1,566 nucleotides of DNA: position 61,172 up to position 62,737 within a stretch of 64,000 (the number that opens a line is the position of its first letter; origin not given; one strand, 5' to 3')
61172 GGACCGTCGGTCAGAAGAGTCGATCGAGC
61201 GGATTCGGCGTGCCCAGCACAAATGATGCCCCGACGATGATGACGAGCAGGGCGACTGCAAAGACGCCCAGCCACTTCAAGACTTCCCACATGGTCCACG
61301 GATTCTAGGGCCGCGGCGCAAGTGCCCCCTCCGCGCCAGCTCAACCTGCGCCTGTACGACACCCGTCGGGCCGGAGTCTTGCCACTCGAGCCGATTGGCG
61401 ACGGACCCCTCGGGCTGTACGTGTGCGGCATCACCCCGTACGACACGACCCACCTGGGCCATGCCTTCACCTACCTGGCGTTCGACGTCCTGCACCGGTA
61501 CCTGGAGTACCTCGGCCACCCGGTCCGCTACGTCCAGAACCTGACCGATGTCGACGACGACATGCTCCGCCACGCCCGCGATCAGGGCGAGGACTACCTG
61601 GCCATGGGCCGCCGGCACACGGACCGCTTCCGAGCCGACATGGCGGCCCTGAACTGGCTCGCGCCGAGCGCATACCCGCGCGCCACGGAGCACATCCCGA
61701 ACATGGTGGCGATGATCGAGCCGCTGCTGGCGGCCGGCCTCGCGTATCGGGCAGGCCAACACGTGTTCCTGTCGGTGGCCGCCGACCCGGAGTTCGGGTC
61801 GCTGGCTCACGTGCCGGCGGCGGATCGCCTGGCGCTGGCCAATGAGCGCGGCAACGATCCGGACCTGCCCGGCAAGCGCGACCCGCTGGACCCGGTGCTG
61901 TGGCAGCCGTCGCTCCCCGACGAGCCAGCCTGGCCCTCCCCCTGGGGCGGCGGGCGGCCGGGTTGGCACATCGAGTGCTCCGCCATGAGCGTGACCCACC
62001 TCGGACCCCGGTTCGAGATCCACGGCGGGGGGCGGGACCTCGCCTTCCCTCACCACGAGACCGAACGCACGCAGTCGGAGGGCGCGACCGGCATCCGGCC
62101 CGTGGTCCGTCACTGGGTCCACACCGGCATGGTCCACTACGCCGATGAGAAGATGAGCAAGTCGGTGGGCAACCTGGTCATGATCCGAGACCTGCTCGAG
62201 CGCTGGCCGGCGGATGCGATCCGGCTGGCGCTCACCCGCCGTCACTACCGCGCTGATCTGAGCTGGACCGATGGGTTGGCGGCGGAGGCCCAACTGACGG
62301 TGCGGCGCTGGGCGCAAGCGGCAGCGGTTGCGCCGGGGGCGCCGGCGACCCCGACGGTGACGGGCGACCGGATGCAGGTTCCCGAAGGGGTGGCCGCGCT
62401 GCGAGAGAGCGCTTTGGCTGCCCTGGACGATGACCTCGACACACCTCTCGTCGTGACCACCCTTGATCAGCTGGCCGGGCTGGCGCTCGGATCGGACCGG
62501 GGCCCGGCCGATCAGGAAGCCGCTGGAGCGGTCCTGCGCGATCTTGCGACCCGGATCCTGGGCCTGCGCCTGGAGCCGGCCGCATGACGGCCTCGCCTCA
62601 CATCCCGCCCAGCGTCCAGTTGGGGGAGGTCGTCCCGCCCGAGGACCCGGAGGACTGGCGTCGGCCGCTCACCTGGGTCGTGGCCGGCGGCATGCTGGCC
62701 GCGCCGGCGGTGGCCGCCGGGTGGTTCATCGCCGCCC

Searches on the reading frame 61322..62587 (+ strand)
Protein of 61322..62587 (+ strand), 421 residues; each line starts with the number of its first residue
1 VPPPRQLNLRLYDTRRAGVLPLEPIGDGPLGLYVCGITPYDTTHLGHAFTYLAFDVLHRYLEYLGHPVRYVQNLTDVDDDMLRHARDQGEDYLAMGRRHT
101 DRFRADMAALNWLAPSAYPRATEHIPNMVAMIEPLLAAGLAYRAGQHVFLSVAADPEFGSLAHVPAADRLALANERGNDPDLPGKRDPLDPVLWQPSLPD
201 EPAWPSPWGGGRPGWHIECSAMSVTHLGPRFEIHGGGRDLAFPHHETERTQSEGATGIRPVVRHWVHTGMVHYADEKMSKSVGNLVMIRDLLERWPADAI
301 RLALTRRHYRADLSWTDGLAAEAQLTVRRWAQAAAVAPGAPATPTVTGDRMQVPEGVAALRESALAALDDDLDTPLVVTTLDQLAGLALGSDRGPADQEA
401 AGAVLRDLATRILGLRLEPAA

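Call 61: search_protein_families(library=pfam, proteins=[window:61322-62587:+])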
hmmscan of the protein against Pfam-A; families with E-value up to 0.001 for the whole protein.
window:61322-62587:+ (421 aa): 3 families
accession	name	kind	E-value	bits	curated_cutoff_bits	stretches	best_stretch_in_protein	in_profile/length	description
PF01406.26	tRNA-synt_1e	-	2.6e-97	326.3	27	1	23-322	3-298/301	tRNA synthetases class I (C) catalytic domain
PF09334.17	tRNA-synt_1g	-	1.2e-10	41.1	20.1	1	263-308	313-358/391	tRNA synthetases class I (M)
PF00133.28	tRNA-synt_1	-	7.6e-06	25.4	22.7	1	268-315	365-413/414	tRNA synthetases class I (I, L, M and V)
